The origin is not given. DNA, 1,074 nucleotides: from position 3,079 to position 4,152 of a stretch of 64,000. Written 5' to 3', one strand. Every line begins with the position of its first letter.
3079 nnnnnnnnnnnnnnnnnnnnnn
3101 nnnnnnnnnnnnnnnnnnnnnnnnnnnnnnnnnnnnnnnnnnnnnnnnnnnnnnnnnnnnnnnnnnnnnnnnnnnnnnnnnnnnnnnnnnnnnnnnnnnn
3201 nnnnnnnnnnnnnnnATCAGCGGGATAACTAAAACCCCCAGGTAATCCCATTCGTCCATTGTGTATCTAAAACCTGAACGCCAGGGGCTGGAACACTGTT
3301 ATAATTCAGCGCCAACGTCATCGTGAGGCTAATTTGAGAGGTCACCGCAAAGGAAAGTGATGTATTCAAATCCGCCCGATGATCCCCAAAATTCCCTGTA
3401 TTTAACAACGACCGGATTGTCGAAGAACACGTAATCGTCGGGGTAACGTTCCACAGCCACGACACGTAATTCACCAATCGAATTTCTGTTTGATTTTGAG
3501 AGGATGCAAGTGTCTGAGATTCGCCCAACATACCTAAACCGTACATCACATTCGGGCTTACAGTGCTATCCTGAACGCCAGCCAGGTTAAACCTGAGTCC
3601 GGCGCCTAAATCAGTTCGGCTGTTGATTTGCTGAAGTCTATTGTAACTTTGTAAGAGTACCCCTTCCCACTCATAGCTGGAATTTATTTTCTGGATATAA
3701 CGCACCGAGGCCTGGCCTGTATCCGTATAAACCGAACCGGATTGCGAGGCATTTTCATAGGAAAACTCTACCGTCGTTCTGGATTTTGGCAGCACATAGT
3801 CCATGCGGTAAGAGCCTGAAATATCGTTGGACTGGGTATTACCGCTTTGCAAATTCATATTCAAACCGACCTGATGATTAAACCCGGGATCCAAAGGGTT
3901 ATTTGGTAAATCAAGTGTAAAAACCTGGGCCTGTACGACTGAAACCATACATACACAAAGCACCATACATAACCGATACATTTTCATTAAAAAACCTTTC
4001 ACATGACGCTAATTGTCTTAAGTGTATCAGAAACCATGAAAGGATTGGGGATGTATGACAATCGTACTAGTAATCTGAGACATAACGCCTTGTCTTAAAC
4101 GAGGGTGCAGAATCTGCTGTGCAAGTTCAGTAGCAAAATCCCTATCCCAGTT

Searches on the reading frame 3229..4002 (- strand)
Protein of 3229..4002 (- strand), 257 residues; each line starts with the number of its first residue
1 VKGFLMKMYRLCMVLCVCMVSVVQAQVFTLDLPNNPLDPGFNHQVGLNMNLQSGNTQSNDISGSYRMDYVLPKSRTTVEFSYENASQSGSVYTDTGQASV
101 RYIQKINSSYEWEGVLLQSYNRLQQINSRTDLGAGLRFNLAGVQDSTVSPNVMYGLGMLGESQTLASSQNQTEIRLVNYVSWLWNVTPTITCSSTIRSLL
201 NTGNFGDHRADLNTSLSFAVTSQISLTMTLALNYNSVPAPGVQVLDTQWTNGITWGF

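Call 4: search_protein_families(library=pfam, proteins=[window:3229-4002:-], max_evalue=0.1)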
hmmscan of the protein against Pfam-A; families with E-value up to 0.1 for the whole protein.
window:3229-4002:- (257 aa): 1 family
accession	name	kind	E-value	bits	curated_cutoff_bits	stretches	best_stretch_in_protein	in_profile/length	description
PF04338.18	DUF481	-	1.3e-21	78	21.1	1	48-257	4-210/210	Protein of unknown function, DUF481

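Call 5: search_protein_families(library=ncbifam, proteins=[window:3229-4002:-], max_evalue=0.1)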
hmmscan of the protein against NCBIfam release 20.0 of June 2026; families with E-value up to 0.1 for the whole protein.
window:3229-4002:- (257 aa): 1 family
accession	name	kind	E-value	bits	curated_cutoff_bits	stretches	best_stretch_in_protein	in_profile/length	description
NF004160.0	PRK05627.1-3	equivalog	0.065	11.9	295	1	146-210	120-186/325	bifunctional riboflavin kinase/FAD synthetase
